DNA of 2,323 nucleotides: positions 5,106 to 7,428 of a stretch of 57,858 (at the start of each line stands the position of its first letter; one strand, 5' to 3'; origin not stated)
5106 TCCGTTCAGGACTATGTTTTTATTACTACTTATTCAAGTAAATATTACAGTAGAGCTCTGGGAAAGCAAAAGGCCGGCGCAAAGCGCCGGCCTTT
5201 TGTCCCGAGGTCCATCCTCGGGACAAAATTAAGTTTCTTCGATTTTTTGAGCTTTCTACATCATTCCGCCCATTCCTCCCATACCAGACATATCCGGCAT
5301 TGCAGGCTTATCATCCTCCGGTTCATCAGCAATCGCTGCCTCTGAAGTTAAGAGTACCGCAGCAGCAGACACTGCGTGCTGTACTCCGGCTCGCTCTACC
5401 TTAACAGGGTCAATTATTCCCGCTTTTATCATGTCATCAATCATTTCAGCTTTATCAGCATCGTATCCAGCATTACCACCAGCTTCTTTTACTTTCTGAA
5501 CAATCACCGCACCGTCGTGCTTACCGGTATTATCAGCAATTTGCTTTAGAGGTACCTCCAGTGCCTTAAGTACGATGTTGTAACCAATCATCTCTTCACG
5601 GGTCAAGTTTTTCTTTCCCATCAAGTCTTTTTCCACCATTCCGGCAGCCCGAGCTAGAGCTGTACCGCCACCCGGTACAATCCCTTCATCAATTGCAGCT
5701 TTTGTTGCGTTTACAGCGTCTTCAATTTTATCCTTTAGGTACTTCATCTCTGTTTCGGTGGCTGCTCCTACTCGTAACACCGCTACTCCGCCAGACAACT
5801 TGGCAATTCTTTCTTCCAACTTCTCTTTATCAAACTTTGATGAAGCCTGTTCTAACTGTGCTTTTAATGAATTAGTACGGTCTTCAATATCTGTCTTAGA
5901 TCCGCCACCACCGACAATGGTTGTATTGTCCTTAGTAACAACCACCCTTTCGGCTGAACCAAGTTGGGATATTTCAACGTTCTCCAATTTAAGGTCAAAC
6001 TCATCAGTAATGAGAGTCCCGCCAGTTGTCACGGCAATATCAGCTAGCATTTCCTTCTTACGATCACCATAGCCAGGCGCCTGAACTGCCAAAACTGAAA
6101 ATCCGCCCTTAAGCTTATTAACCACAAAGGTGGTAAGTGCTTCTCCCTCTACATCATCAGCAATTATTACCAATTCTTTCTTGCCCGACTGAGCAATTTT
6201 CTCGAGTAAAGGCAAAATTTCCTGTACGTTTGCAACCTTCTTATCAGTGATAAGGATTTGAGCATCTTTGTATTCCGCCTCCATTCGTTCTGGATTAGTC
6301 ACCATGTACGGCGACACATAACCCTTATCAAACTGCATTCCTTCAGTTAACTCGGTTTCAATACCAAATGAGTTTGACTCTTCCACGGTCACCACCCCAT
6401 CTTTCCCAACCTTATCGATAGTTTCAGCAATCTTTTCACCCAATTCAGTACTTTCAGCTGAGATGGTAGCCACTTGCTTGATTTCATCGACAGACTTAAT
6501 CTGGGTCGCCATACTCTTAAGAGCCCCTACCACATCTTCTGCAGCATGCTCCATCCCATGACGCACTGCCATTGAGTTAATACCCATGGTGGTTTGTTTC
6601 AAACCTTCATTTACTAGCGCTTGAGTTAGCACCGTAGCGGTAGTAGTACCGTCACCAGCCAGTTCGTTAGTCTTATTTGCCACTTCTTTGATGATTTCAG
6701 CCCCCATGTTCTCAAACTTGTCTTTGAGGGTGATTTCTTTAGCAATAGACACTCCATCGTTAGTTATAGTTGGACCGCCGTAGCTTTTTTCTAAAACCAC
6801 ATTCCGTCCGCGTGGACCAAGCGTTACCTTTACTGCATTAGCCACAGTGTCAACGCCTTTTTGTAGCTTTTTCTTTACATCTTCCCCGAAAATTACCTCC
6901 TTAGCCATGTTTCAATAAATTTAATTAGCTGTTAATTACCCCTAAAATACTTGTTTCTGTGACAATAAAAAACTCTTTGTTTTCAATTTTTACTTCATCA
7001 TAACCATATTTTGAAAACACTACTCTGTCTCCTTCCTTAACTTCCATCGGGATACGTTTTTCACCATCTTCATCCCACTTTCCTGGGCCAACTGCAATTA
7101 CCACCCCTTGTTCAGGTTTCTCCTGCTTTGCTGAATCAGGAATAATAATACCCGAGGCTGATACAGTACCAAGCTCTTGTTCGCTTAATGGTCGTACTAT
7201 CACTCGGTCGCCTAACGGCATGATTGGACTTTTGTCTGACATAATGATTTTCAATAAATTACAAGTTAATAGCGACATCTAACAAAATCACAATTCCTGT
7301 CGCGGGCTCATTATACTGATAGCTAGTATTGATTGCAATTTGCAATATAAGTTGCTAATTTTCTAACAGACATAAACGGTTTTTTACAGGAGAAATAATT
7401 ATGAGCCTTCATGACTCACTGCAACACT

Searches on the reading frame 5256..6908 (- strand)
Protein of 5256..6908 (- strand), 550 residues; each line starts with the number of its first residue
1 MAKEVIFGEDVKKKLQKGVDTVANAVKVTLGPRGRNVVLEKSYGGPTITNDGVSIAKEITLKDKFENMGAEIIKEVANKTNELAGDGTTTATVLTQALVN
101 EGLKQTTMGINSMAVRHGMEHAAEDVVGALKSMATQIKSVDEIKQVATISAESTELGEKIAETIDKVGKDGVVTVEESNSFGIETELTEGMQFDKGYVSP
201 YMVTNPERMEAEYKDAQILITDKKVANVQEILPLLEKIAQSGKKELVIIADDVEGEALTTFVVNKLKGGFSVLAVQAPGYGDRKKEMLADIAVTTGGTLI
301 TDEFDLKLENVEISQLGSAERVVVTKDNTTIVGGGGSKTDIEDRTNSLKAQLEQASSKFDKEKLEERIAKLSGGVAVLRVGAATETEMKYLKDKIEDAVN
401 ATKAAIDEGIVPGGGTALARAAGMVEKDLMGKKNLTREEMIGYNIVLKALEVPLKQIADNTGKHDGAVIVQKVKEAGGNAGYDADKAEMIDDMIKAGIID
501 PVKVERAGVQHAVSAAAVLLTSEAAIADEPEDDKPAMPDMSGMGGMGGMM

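Call 8: search_protein_families(library=pfam, proteins=[window:5256-6908:-], max_evalue=0.01)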
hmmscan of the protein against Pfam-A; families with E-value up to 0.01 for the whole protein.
window:5256-6908:- (550 aa): 2 families
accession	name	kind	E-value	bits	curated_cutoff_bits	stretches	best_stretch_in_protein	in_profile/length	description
PF00118.29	Cpn60_TCP1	-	7.1e-70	236.5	34.3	1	22-528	1-488/490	TCP-1/cpn60 chaperonin family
PF05755.17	REF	-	0.0071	16.7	25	0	15-171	38-185/206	Rubber elongation factor protein (REF)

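Call 19: find_homologous_proteins(query=window:5256-6908:-, max_evalue=1e-50)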
Query window:5256-6908:- (550 aa): 8000 proteins with E <= 1e-50 among 8000 candidates; the best 120 are listed.
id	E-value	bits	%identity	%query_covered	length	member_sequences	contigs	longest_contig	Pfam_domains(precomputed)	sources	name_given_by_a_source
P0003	0.0e+0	1143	100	100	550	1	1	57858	PF00118.30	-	-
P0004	0.0e+0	1059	92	98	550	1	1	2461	PF00118.30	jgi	jgi:chaperonin GroEL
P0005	0.0e+0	1048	91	98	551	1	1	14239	PF00118.30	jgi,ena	-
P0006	0.0e+0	1043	90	98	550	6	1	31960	PF00118.30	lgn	-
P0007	0.0e+0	1038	91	98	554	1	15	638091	PF00118.30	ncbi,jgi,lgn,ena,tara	tara:strand:+ start:16225 stop:17889 length:1665 start_codon:yes stop_codon:yes gene_type:complete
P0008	0.0e+0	1030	89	98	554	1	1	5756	PF00118.30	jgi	jgi:chaperonin GroEL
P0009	0.0e+0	1028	88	98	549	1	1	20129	PF00118.30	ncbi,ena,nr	ncbi:chaperonin GroEL [Candidatus Kaiserbacteria bacterium]|nr:chaperonin GroEL [Candidatus Kaiserba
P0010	0.0e+0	1028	88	98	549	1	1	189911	PF00118.30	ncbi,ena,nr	ncbi:chaperonin GroEL [Candidatus Nomurabacteria bacterium]|nr:chaperonin GroEL [Candidatus Nomuraba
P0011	0.0e+0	1028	89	98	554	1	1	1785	PF00118.30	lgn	-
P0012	0.0e+0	1027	89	97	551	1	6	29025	PF00118.30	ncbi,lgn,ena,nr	ncbi:chaperonin GroEL [Candidatus Kaiserbacteria bacterium]|nr:chaperonin GroEL [Candidatus Kaiserba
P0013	0.0e+0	1025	89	97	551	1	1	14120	PF00118.30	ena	-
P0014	0.0e+0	1022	88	98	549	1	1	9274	PF00118.30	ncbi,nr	ncbi:chaperonin GroEL [Candidatus Kaiserbacteria bacterium]|nr:chaperonin GroEL [Candidatus Kaiserba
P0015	0.0e+0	1019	88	98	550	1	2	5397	PF00118.30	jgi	jgi:chaperonin GroEL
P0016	0.0e+0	1017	88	98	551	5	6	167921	PF00118.30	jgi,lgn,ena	-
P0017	0.0e+0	1017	88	97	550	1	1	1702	PF00118.30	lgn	-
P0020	0.0e+0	1013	90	97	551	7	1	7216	PF00118.30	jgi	jgi:chaperonin GroEL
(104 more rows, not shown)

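Call 20: find_encoding_contigs(protein=P0007, flank=10000, max_places=4)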
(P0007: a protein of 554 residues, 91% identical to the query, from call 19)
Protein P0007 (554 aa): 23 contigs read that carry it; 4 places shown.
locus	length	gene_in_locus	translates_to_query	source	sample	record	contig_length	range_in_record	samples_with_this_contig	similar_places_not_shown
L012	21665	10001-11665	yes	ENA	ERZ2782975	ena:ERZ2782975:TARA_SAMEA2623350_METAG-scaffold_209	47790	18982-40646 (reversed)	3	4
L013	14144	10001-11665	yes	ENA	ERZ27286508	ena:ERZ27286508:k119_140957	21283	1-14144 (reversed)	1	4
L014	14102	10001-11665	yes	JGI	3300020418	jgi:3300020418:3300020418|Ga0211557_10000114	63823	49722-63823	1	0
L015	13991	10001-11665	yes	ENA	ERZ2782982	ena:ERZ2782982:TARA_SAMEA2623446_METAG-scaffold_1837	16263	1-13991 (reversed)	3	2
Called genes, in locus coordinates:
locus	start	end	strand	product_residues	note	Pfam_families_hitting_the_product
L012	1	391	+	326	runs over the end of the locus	PF02449:Glyco_hydro_42, PF02836:Glyco_hydro_2_C (weak)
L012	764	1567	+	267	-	PF04087:DUF389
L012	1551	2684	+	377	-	-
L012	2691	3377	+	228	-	PF00702:Hydrolase, PF12710:HAD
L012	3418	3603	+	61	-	PF04024:PspC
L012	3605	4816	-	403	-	PF07690:MFS_1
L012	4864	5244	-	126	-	-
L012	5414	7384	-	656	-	PF00753:Lactamase_B, PF23023:Anti-Pycsar_Apyc1 (faint), PF12706:Lactamase_B_2, PF22505:RNase_J_b_CASP, PF07521:RMMBL (weak), PF17770:RNase_J_C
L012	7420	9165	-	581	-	PF00496:SBP_bac_5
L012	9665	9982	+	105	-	PF00166:Cpn10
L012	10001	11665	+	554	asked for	PF00118:Cpn60_TCP1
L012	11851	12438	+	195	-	PF04011:LemA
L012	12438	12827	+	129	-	-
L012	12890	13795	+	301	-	PF01435:Peptidase_M48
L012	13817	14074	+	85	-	-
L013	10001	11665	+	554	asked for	PF00118:Cpn60_TCP1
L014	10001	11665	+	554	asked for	PF00118:Cpn60_TCP1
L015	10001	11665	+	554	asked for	PF00118:Cpn60_TCP1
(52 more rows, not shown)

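Call 21: find_encoding_contigs(protein=P0006, flank=10000, max_places=3)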
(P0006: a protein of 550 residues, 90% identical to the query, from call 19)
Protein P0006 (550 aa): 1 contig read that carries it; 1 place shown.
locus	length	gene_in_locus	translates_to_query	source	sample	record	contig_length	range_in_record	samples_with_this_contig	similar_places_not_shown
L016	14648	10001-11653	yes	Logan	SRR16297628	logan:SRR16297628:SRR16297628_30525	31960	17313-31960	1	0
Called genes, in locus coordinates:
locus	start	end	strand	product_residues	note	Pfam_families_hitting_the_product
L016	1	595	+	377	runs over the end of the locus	-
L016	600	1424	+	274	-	-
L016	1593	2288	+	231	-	PF00702:Hydrolase, PF12710:HAD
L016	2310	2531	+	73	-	PF04024:PspC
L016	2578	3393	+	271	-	PF00730:HhH-GPD, PF00633:HHH (weak)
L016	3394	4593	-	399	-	PF07690:MFS_1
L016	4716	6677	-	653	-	PF00753:Lactamase_B, PF23023:Anti-Pycsar_Apyc1 (faint), PF12706:Lactamase_B_2, PF22505:RNase_J_b_CASP, PF17770:RNase_J_C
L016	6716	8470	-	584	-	PF00496:SBP_bac_5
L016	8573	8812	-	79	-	PF03840:SecG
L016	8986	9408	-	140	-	-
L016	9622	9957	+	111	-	PF00166:Cpn10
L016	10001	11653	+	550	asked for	PF00118:Cpn60_TCP1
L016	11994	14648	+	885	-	?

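Call 22: find_encoding_contigs(protein=P0005, flank=10000, max_places=3)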
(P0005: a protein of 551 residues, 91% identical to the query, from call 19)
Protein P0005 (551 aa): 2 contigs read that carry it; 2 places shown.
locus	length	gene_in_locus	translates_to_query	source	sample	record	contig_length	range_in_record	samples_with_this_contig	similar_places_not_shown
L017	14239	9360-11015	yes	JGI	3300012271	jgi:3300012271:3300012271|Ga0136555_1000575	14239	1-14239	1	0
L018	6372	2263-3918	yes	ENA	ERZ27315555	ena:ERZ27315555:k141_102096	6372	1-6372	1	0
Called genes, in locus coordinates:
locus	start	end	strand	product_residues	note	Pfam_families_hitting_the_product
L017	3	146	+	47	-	?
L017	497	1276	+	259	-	PF04087:DUF389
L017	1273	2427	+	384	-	PF04519:Bactofilin (faint)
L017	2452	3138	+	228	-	PF00702:Hydrolase (weak), PF12710:HAD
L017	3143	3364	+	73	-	PF04024:PspC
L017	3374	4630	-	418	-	PF07690:MFS_1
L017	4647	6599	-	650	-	PF00753:Lactamase_B, PF12706:Lactamase_B_2, PF22505:RNase_J_b_CASP, PF17770:RNase_J_C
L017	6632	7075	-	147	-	-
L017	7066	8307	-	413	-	PF00496:SBP_bac_5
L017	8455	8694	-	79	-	PF03840:SecG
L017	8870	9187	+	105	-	PF00166:Cpn10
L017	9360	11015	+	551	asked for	PF00118:Cpn60_TCP1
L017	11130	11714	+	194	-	PF04011:LemA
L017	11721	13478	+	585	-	PF09972:DUF2207, PF20990:DUF2207_C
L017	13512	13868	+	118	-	-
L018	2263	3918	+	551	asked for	PF00118:Cpn60_TCP1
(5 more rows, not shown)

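Call 56: find_encoding_contigs(protein=P0004, flank=10000, max_places=2)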
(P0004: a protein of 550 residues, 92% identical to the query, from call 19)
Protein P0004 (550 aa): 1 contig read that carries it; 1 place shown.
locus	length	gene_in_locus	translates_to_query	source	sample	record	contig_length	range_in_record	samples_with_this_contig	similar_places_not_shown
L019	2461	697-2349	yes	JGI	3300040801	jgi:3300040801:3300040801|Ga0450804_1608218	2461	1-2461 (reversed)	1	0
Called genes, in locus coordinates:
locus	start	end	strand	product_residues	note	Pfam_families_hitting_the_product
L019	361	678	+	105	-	PF00166:Cpn10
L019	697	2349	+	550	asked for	PF00118:Cpn60_TCP1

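Call 57: find_encoding_contigs(protein=P0020, flank=10000, max_places=2)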
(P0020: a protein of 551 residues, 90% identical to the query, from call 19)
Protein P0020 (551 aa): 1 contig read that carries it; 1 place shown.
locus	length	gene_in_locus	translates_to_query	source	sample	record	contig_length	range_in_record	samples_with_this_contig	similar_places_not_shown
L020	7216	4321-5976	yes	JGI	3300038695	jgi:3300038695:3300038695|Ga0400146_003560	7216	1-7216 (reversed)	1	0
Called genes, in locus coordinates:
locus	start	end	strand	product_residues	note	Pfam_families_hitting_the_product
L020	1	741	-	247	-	?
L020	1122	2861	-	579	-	PF00496:SBP_bac_5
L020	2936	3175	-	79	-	PF03840:SecG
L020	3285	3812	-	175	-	-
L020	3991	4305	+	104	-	PF00166:Cpn10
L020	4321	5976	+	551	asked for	PF00118:Cpn60_TCP1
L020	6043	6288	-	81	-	-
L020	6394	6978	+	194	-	PF04011:LemA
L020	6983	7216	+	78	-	?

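Call 58: find_encoding_contigs(protein=P0012, flank=10000, max_places=2)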
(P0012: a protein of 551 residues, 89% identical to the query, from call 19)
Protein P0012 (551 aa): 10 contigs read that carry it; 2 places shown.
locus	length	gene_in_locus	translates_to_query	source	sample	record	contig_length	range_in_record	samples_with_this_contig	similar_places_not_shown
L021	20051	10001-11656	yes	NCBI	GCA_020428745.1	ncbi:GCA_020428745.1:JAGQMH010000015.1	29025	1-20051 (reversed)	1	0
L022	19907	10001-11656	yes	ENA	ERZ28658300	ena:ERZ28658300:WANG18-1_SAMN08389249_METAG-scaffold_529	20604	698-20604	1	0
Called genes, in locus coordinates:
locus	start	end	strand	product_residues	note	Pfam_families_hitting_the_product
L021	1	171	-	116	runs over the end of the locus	-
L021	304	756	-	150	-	PF09424:YqeY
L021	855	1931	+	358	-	PF02646:RmuC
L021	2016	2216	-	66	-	-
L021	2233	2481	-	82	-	-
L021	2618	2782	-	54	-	-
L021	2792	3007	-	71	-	-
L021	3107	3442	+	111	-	PF00829:Ribosomal_L21p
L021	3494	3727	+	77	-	-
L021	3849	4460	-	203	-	PF21176:RecR_HhH, PF13662:Toprim_4 (weak), PF21175:RecR_C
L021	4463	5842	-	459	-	PF00772:DnaB, PF13481:AAA_25, PF03796:DnaB_C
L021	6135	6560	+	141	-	-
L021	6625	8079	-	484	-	PF01406:tRNA-synt_1e, PF01921:tRNA-synt_1f (faint), PF09334:tRNA-synt_1g (faint)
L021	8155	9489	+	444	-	PF22694:CtpB_N-like (faint), PF00595:PDZ, PF13180:PDZ_2, PF17820:PDZ_6, PF03572:Peptidase_S41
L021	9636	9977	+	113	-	PF00166:Cpn10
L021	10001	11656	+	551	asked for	PF00118:Cpn60_TCP1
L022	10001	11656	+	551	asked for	PF00118:Cpn60_TCP1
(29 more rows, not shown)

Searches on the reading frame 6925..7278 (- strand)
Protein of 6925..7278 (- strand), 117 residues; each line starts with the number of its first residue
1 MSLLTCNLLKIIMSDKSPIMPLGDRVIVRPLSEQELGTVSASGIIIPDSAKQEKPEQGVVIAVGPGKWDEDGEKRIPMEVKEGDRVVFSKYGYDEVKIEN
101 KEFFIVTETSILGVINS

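Call 8: search_protein_families(library=pfam, proteins=[window:6925-7278:-], max_evalue=0.01)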
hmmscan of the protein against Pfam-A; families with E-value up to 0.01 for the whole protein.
window:6925-7278:- (117 aa): 1 family
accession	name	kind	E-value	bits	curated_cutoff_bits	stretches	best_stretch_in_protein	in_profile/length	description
PF00166.26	Cpn10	-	1.9e-29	101.9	21.1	1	19-115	2-93/93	Chaperonin 10 Kd subunit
